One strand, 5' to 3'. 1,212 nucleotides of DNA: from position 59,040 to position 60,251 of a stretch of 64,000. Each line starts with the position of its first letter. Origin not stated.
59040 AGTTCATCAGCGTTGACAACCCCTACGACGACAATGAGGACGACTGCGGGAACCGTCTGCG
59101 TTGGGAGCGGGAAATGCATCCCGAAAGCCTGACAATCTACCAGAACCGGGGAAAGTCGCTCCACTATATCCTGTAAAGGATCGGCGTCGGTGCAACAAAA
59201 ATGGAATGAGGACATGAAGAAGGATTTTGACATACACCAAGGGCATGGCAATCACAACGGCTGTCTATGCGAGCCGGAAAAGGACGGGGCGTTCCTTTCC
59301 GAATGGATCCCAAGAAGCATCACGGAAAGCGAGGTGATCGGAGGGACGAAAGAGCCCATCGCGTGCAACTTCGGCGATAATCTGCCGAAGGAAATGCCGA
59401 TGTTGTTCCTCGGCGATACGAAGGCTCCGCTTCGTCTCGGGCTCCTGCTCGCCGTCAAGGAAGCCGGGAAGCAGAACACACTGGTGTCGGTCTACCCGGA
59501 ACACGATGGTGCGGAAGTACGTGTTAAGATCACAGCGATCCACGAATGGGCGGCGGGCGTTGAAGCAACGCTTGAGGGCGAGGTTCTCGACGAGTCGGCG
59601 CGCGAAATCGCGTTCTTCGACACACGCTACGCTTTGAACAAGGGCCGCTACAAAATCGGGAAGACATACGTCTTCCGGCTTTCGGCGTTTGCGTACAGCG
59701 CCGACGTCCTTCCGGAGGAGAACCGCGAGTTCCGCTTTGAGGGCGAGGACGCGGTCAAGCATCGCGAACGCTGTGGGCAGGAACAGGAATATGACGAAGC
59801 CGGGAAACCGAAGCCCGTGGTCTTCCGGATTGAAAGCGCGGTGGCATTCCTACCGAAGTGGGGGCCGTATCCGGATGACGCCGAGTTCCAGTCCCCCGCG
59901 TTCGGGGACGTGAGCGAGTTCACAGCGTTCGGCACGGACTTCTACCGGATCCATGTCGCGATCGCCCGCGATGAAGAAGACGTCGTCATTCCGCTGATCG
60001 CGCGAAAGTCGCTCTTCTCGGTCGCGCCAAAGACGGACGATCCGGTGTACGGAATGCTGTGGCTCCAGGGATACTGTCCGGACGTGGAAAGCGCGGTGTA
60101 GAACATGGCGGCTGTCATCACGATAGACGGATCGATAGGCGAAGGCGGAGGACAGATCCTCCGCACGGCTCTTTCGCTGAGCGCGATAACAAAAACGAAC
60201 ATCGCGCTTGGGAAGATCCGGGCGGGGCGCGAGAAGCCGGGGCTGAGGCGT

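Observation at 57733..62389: RtcR/sigma54-controlled RNA-repair operon carrying two extra uncharacterised components: a classic-clade AAA+ ATPase and a 303-aa unknown protein ahead of RtcA-RtcB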

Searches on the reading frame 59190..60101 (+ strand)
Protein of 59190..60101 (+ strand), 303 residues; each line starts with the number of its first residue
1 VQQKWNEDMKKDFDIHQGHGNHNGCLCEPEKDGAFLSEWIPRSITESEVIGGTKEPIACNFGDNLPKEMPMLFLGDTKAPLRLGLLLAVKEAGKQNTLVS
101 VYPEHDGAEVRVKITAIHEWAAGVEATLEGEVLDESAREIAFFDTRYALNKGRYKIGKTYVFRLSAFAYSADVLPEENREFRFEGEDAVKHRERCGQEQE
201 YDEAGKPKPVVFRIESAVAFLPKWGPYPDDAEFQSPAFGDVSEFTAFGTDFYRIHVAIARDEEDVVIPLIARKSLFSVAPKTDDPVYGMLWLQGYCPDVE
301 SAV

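Call 4: search_protein_families(library=pfam, proteins=[window:59190-60101:+], max_evalue=0.01)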
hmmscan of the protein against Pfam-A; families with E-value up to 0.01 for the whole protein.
window:59190-60101:+ (303 aa): 0 families

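Call 5: search_protein_families(library=ncbifam, proteins=[window:59190-60101:+], max_evalue=0.1)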
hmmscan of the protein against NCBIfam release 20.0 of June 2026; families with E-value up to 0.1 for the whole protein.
window:59190-60101:+ (303 aa): 0 families

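Call 6: search_protein_families(library=padloc, proteins=[window:59190-60101:+], max_evalue=0.1)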
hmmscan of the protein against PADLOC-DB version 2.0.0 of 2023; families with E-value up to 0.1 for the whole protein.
window:59190-60101:+ (303 aa): 0 families

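Call 7: search_protein_families(library=phrogs, proteins=[window:59190-60101:+], max_evalue=0.1)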
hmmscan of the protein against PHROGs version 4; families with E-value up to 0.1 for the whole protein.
window:59190-60101:+ (303 aa): 0 families

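Call 8: find_homologous_proteins(query=window:59190-60101:+)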
Query window:59190-60101:+ (303 aa): 96 proteins with E <= 0.001 among 1410 candidates.
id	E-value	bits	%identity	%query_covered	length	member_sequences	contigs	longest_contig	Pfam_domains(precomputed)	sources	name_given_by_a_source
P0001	2.6e-201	686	98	100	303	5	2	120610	-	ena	-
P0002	1.3e-176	604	89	97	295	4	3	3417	-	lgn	-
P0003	3.9e-146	504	71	97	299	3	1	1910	-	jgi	-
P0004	3.9e-143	494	72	96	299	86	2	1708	-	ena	-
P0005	4.2e-143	494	70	96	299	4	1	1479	-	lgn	-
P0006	4.7e-143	494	70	96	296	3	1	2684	-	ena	-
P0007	9.8e-142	490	68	97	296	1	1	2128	-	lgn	-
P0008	1.5e-139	483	68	96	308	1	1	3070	-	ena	-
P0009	2.0e-136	472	67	95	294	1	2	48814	-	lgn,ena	-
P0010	1.1e-135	470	67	96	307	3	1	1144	-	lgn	-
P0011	2.2e-134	466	68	95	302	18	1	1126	-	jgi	jgi:hypothetical protein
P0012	2.6e-134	465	68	97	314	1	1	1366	-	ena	-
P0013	1.6e-126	440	64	98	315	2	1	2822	-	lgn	-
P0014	5.6e-126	438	65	94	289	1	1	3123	-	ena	-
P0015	3.2e-121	422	64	94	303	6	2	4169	-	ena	-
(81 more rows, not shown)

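Call 16: find_related_loci(query=A1, collection=genome_contigs, flank=8000)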
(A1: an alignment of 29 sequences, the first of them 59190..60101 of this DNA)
Query A1 (303 aa) in genome_contigs; peptide patterns used: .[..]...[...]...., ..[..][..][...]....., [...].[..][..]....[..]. (x = any residue, [..] = any of these).
78 stretches matched a pattern; 16 encode a relative of the query (tblastn E <= 1e-3); 15 distinct loci.
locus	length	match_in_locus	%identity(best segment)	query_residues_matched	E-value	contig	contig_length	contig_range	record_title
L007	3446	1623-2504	62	9-303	7e-129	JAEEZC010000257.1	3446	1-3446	MAG: Verrucomicrobia bacterium isolate Tb.RUG.75 k141_8018312_flag=0_multi=19.5885_len=3446, whole genome shotgun sequen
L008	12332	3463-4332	50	6-298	6e-94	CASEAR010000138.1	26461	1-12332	uncultured Verrucomicrobiota bacterium isolate CO.A104.metabat-bins.159 genome assembly, contig: CO.A104.metabat-bins.15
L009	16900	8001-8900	48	4-295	2e-87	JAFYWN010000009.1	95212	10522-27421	MAG: Kiritimatiellae bacterium isolate RGIG7486 Water_buffalos_Colon-4__c12, whole genome shotgun sequence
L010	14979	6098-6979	48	11-295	2e-86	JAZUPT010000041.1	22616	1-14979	MAG: Candidatus Spyradenecus sp. isolate T1900044864_TS20190330.MAGScoT_cleanbin_000010 SGB_3119_k141_1127143, whole gen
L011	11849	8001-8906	44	1-298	2e-79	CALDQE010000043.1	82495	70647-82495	MAG TPA_asm: uncultured Verrucomicrobia bacterium isolate SRR6425821_bin.29_CONCOCT_v1.1_MAG genome assembly, contig: ER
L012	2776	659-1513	42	10-297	3e-69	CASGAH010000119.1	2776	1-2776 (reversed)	uncultured Eubacteriales bacterium isolate A15_L4_384384_idba_bin.90 genome assembly, contig: A15_L4_384384_idba_bin.90.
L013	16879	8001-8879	56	7-299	4e-114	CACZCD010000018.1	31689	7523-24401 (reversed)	uncultured bacterium isolate RUG12478 genome assembly, contig: RUG12478_asm_18, whole genome shotgun sequence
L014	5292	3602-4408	38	17-296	1e-51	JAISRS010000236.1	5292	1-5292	MAG: Prevotellaceae bacterium isolate Kf353_bin76 k119_4998953, whole genome shotgun sequence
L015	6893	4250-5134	34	7-296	5e-44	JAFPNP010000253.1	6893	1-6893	MAG: Kiritimatiellae bacterium isolate RGIG1307 Dairy_cattle_Rumen-5__c1462663, whole genome shotgun sequence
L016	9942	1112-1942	35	11-298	5e-43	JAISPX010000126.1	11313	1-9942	MAG: Prevotellaceae bacterium isolate Kf353_bin101 k119_4548505, whole genome shotgun sequence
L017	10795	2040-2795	35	40-296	3e-36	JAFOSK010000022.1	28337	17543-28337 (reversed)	MAG: Treponema sp. isolate RGIG756 Dairy_cattle_Omasum-5__c170194, whole genome shotgun sequence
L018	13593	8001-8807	33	16-298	4e-32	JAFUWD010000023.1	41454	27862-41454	MAG: Muribaculaceae bacterium isolate RGIG4880 Roe_deer_Rumen-1__c6185, whole genome shotgun sequence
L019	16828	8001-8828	30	3-294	3e-31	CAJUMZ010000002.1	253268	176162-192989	MAG TPA_asm: uncultured Muribaculum sp. isolate MGBC161558 genome assembly, contig: MGBC161558.2, whole genome shotgun s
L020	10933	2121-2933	31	16-295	4e-31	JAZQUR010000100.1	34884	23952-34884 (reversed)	MAG: Treponemataceae bacterium isolate T1900045180_TC20190176.MAGScoT_cleanbin_000013 SGB_5228_k141_379988, whole genome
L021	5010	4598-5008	41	10-148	2e-26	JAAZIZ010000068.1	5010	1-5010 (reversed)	MAG: Lentisphaerae bacterium isolate AS21ysBPME_182 44111_AS21, whole genome shotgun sequence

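Call 22: search_protein_families(library=pfam, proteins=[L011:6794-7789:+, L011:9584-10867:+, L011:2043-6398:-, L015:755-4243:+, L014:1141-3066:+, L014:4492-5145:+, L016:2021-3562:+, L016:3576-6068:+, L021:832-3867:+, L016:2-742:+], max_evalue=0.001)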
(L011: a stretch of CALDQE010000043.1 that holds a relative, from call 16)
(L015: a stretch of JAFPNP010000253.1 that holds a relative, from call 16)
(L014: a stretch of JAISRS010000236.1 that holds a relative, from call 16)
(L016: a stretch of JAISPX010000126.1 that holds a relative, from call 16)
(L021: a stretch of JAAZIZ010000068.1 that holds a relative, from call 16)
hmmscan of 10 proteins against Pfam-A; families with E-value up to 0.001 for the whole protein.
L011:6794-7789:+ (331 aa): 2 families
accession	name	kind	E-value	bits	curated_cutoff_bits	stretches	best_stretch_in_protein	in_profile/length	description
PF00551.24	Formyl_trans_N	-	4.9e-38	131.1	26.1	1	20-176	28-181/181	Formyl transferase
PF02911.23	Formyl_trans_C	-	1.2e-17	64.3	21.1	1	200-311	2-99/100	Formyl transferase, C-terminal domain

L011:9584-10867:+ (427 aa): 0 families

L011:2043-6398:- (1451 aa): 3 families
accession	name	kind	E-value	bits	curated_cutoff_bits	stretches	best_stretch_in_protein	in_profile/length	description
PF06202.20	GDE_C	-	7.8e-69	232.8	21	1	1068-1444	5-367/367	Amylo-alpha-1,6-glucosidase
PF12439.13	GDE_N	-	3.8e-21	76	27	1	795-1014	4-212/219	Glycogen debranching enzyme N terminal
PF00128.31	Alpha-amylase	-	1.1e-09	38.4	22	1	162-334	13-193/446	Alpha amylase, catalytic domain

L015:755-4243:+ (1162 aa): 8 families
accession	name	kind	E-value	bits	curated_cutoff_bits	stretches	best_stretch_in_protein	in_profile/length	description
PF20473.4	MmeI_Mtase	-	5.6e-77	258.9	27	2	675-804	133-249/259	MmeI, DNA-methyltransferase domain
PF20466.3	MmeI_TRD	-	2.1e-68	230.2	27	1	844-1048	2-206/207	MmeI, target recognition domain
PF20464.3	MmeI_N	-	1.8e-27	97.3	27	1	9-186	2-181/181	MmeI, N-terminal domain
PF20467.3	MmeI_C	-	3.7e-21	75.6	27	1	1087-1159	8-80/83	MmeI, C-terminal domain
PF20465.4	MmeI_hel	-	6.6e-19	68.9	27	1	210-284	2-75/75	MmeI, helicase spacer domain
PF07669.17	Eco57I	-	3.4e-07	30.9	25.3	1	437-706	2-103/171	Eco57I restriction-modification methylase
PF02384.22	N6_Mtase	-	3e-05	24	20.4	0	674-700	122-147/311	N-6 DNA Methylase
PF01170.24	UPF0020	-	0.00023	21.4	22.3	0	365-455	8-96/197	RMKL-like, methyltransferase domain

L014:1141-3066:+ (641 aa): 3 families
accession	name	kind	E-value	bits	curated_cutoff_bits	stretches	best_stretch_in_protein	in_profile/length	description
PF00012.26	HSP70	-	7.4e-262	870.3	20.6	1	4-598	1-598/599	Hsp70 protein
PF06723.19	MreB_Mbl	-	4.8e-17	62.2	27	1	115-371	76-316/327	MreB/Mbl protein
PF14450.12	FtsA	-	0.00018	22.3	31.8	0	191-354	2-105/127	Cell division protein FtsA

L014:4492-5145:+ (217 aa): 0 families

L016:2021-3562:+ (513 aa): 0 families

L016:3576-6068:+ (830 aa): 2 families
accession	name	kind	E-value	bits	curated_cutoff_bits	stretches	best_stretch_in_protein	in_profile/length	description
PF00012.26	HSP70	-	1.9e-70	238.2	20.6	2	7-372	2-377/599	Hsp70 protein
PF06723.19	MreB_Mbl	-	1.2e-19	70.8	27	2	6-216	3-186/327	MreB/Mbl protein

L021:832-3867:+ (1011 aa): 5 families
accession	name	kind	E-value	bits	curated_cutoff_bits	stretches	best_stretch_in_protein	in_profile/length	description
PF18766.7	SWI2_SNF2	-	1.2e-25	90.9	26.7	1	280-520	1-189/221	SWI2/SNF2 ATPase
PF04313.20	HSDR_N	-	1.1e-15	58.5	25.1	1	116-205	108-196/198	Type I restriction enzyme R protein N terminus (HSDR_N)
PF04851.21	ResIII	-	1.6e-11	44.8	22.5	1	277-438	4-141/164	Type III restriction enzyme, res subunit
PF22679.2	T1R_D3-like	-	1.8e-10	41.9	27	1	648-702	97-145/158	Type I restriction enzyme subunit R domain 3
PF00270.35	DEAD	-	2.2e-06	27.9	26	1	297-488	13-161/167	DEAD/DEAH box helicase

L016:2-742:+ (246 aa): 0 families

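Call 23: search_protein_families(library=pfam, proteins=[L018:4915-7971:+, L018:7992-9623:+, L018:9659-10621:+, L018:3046-4911:+, L019:7455-8843:+, L019:6149-7429:+, L019:4806-6080:+, L020:1173-2951:+, L017:2814-3218:+, L017:3357-4034:+], max_evalue=0.001)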
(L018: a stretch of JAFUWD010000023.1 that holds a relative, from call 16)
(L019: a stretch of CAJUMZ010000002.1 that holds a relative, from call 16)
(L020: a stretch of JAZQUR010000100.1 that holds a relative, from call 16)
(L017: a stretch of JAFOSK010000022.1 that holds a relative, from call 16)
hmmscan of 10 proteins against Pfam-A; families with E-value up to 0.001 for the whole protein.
L018:4915-7971:+ (1018 aa): 3 families
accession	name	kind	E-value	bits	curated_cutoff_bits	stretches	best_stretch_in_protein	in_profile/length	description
PF19778.5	RE_endonuc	-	5.1e-31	107.1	23.4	1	899-1004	1-105/108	Endonuclease domain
PF04851.21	ResIII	-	2.4e-15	57.3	22.5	1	98-263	26-162/164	Type III restriction enzyme, res subunit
PF00270.35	DEAD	-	6.9e-07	29.6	26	1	100-264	19-161/167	DEAD/DEAH box helicase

L018:7992-9623:+ (543 aa): 0 families

L018:9659-10621:+ (320 aa): 2 families
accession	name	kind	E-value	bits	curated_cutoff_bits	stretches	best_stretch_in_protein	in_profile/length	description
PF13280.12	WYL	-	2.5e-11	43.8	21.8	1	122-199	3-69/70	WYL domain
PF25583.1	WCX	-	1.3e-05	25.9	23.9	1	231-308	2-76/76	WCX domain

L018:3046-4911:+ (621 aa): 1 family
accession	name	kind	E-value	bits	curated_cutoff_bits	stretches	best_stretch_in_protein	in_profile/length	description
PF01555.25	N6_N4_Mtase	-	2.3e-35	123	26.7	1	125-438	1-206/221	DNA methylase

L019:7455-8843:+ (462 aa): 0 families

L019:6149-7429:+ (426 aa): 1 family
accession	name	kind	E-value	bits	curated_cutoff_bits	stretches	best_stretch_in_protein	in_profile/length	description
PF00202.27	Aminotran_3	-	7.9e-119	397.4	30.5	1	30-426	11-403/403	Aminotransferase class-III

L019:4806-6080:+ (424 aa): 2 families
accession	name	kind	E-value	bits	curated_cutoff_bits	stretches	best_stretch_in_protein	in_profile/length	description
PF13635.12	DUF4143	-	1.8e-32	112.8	28.1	1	201-366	2-159/160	Domain of unknown function (DUF4143)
PF13173.12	AAA_14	-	5.3e-17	62.5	27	1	21-135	4-127/129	AAA domain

L020:1173-2951:+ (592 aa): 0 families

L017:2814-3218:+ (134 aa): 0 families

L017:3357-4034:+ (225 aa): 1 family
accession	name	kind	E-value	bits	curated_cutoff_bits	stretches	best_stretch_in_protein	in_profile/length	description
PF13151.12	DUF3990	-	2.2e-41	141.5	32.2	1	4-167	2-151/152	Protein of unknown function (DUF3990)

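Call 24: predict_structure(alignment_id=A1)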
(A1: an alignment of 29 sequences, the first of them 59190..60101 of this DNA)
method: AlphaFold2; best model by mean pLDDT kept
length: 303 residues; sequences in the alignment: 29
mean_pLDDT: 90.2   pTM: 0.87
mean pLDDT of the five models: 90.2, 90.0, 89.4, 89.2, 88.7
residues with pLDDT >= 90: 238; 70-90: 39; 50-70: 15; < 50: 11
segments of 3 or more residues with pLDDT < 50: 1-6, 301-303
pLDDT, mean of each block of 10 residues (from residue 1): 41 70 88 93 95 93 91 95 95 83 96 95 94 89 96 96 97 96 94 94 95 92 79 96 97 97 94 98 97 86 44
secondary structure, 60 per line:
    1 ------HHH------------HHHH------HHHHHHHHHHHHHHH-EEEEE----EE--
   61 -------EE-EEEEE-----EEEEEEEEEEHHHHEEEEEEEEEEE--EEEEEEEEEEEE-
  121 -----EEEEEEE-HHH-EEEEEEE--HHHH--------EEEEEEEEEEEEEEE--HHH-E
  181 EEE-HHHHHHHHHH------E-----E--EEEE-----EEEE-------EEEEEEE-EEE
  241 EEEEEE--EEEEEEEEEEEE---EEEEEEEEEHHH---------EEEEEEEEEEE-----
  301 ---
elements in order: H22-25 H32-46 E48-52 E71-75 E81-90 H91-94 E95-105 E108-119 E126-132 E138-144 H147-150 E159-173 E180-183 H185-194 E210-213 E219-222 E230-236 E238-246 E249-260 E264-272 E285-295

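Call 33: find_related_loci(query=A1, collection=metagenome_contigs, flank=8000)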
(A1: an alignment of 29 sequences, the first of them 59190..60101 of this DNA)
Query A1 (303 aa) in metagenome_contigs; peptide patterns used: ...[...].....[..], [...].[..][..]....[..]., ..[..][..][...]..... (x = any residue, [..] = any of these).
208 stretches matched a pattern; 38 encode a relative of the query (tblastn E <= 1e-3); 38 distinct loci.
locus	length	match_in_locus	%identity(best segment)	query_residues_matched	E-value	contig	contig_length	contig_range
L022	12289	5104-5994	71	4-299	9e-151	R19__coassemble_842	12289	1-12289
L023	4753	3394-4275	62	9-303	3e-126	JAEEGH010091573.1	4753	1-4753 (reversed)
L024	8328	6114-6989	62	7-298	4e-123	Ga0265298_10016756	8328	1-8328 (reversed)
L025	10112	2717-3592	61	7-298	1e-122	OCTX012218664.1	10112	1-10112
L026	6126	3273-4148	60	10-303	3e-115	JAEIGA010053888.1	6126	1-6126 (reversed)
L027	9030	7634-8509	57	7-298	8e-114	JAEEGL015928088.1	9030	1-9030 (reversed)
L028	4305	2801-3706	52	1-296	2e-105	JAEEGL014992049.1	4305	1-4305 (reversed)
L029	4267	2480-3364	53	1-298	7e-102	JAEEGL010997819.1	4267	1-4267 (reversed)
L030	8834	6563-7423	52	10-296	4e-100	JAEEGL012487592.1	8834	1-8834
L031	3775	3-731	57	54-296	3e-89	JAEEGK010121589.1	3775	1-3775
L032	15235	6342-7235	49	6-295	1e-87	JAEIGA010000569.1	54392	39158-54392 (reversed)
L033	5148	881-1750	46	10-296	2e-87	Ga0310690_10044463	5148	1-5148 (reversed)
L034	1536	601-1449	46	10-294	1e-77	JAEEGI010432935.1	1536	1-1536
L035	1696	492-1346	42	13-300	1e-75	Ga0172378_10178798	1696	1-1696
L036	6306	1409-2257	44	10-295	1e-70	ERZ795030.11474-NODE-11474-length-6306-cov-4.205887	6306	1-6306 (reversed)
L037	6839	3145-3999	42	10-297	6e-69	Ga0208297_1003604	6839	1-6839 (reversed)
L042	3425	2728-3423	45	8-238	2e-65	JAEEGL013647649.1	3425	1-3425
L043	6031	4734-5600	42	2-294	4e-65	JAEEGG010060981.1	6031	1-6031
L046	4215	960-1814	41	10-302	2e-61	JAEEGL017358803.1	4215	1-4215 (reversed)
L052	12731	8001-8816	35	16-296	6e-43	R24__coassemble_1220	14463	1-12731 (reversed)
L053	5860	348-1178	34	17-303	1e-39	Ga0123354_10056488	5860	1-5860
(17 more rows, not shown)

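Call 37: search_protein_families(library=pfam, proteins=[L009:6061-6522:+, L025:2348-2680:+, L013:4488-5723:+, L024:3735-5270:+, L013:4144-4491:+, L037:2256-3146:-, L046:1841-4215:+, L053:1242-3359:+, L052:7266-9437:+, L037:4089-4577:+], max_evalue=0.01)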
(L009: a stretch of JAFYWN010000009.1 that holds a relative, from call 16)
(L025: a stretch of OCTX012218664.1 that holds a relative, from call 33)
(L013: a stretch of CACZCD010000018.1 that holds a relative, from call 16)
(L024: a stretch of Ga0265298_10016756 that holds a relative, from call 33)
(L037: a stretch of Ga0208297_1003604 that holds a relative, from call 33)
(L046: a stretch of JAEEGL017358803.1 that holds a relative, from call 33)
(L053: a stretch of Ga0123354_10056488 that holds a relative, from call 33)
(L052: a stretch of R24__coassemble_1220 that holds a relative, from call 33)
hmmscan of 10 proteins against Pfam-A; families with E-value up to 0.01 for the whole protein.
L009:6061-6522:+ (153 aa): 0 families

L025:2348-2680:+ (110 aa): 0 families

L013:4488-5723:+ (411 aa): 2 families
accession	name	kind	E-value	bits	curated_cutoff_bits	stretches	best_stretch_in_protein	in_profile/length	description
PF07804.18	HipA_C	-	4.7e-44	151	30.5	1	175-379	1-207/213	HipA-like C-terminal domain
PF13657.11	Couple_hipA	-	0.0065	17.4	22.5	0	14-105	4-85/99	HipA N-terminal domain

L024:3735-5270:+ (511 aa): 2 families
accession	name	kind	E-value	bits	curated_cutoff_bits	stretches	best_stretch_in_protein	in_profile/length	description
PF25045.1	vWA_Ro60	-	7.5e-08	32.9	27.7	1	339-455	2-119/165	Ro60 vWA domain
PF13519.12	VWA_2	-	0.0061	17.6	27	0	344-438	6-105/107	von Willebrand factor type A domain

L013:4144-4491:+ (115 aa): 3 families
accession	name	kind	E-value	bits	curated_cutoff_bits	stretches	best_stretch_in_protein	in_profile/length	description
PF01381.28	HTH_3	-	0.00033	21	23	1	39-76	1-38/55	Helix-turn-helix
PF12844.13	HTH_19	-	0.00048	20.4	30.2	1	36-71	1-36/64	Helix-turn-helix domain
PF13560.12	HTH_31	-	0.0006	20.5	27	1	34-75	1-43/64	Helix-turn-helix domain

L037:2256-3146:- (296 aa): 0 families

L046:1841-4215:+ (791 aa): 5 families
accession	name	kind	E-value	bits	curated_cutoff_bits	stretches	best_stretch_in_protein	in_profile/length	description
PF13637.12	Ank_4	-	2.2e-14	53.6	22.7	1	135-183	2-50/50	Ankyrin repeats (many copies)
PF13606.12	Ank_3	-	1.2e-12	47.1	22.3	0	162-190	1-29/30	Ankyrin repeat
PF00023.36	Ank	-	1.5e-11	44.3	21.1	0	98-127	3-32/33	Ankyrin repeat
PF12796.13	Ank_2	-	1.6e-11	45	27.3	1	101-190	1-87/90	Ankyrin repeats (3 copies)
PF13857.12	Ank_5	-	3.6e-08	34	27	1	116-166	1-52/56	Ankyrin repeats (many copies)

L053:1242-3359:+ (705 aa): 0 families

L052:7266-9437:+ (723 aa): 1 family
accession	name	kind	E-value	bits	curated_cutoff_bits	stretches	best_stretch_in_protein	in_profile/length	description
PF14353.12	CpXC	-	2.4e-36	124.8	25.4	1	9-145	1-121/121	CpXC protein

L037:4089-4577:+ (162 aa): 0 families

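Call 39: search_solved_structures(query=A1, max_evalue=10)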
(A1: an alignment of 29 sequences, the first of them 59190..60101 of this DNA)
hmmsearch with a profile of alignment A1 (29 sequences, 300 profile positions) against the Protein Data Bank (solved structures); distinct sequences matched with E-value up to 10: 2.
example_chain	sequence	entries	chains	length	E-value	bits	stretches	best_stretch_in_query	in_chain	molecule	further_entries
9ev2_S1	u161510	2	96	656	0.022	17.3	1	178-224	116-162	Tail sheath protein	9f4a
1n5h_A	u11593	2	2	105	2.1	10.8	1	159-229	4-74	protegrins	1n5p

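Call 41: search_dna_similar(query=window:59190-60101:+, collection=phages, mode=protein, max_rows=15, max_evalue=0.01)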
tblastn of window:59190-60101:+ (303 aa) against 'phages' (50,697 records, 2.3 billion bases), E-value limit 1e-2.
No match.

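Call 62: fold_search(model_id=the predicted structure, library=pdb)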
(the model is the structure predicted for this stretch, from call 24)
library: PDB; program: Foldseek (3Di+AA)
matches with E <= 10: 822; with E <= 0.001: 1
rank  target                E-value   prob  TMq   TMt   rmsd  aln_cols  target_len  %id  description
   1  4q1u                  9.5e-04  0.72  0.17  0.16  20.2       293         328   10  Serum paraoxonase-1 by directed evolution with the K192Q mutation (released 2015-02-18)
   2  6g82                  1.9e-03  0.60  0.17  0.16  20.2       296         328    8  Serum paraoxonase-1 by directed evolution with the L69S/H115W/F222S mutations (released 2019-03-20)
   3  1v04                  2.8e-03  0.54  0.17  0.16  20.3       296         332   10  serum paraoxonase by directed evolution (released 2004-04-23)
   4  4hho                  3.3e-03  0.51  0.17  0.16  20.2       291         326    9  Serum paraoxonase-1 by directed evolution with the H115W mutation (released 2013-03-27)
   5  3srg                  5.6e-03  0.44  0.17  0.15  20.1       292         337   10  Serum paraoxonase-1 by directed evolution at pH 6.5 in complex with 2-hydroxyquinoline (released 2012-03-21)
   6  3sre                  5.9e-03  0.44  0.17  0.16  20.2       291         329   10  Serum paraoxonase-1 by directed evolution at pH 6.5 (released 2012-03-21)
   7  9r0q                  7.7e-03  0.38  0.17  0.15  20.4       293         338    8  Paraoxonase-1 in complex with terbium(III) and 2-hydroxyquinoline (released 2025-08-06)
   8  2qqv_A                9.5e-03  0.23  0.16  0.10  23.5       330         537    9  Crystal structure of a cell-wall invertase (E203A) from Arabidopsis thaliana in complex with sucrose (released 2008-04-22)
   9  4hhq                  1.5e-02  0.30  0.17  0.16  20.1       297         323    9  Serum paraoxonase-1 by directed evolution with the H115Q and H134Q mutations (released 2013-03-27)
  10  6fyx_p                2.9e-02  0.25  0.18  0.10  19.9       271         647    7  Structure of a partial yeast 48S preinitiation complex with eIF5 N-terminal domain (model C1) (released 2018-12-05)
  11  6f6o                  3.3e-02  0.11  0.11  0.15  22.6       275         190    7  Structure of Adenovirus 3 fiber head V239D mutant (released 2018-12-19)
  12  3a71                  3.8e-02  0.15  0.15  0.14  21.5       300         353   11  High resolution structure of Penicillium chrysogenum alpha-L-arabinanase (released 2010-09-15)
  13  2ydt                  4.1e-02  0.21  0.17  0.15  20.1       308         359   12  STRUCTURE OF THE ALPHA-L-ARABINOFURANOSIDASE ARB93A from FUSARIUM Graminearum in complexe with an iminosugar inhibitor (released 2011-07-13)
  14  6zce_p                5.3e-02  0.16  0.17  0.09  19.8       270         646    7  Structure of a yeast ABCE1-bound 43S pre-initiation complex (released 2020-10-07)
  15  6blo_H                5.6e-02  0.54  0.17  0.35  15.8       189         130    6  Pol II elongation complex with an abasic lesion at i+1 position (released 2018-02-28)
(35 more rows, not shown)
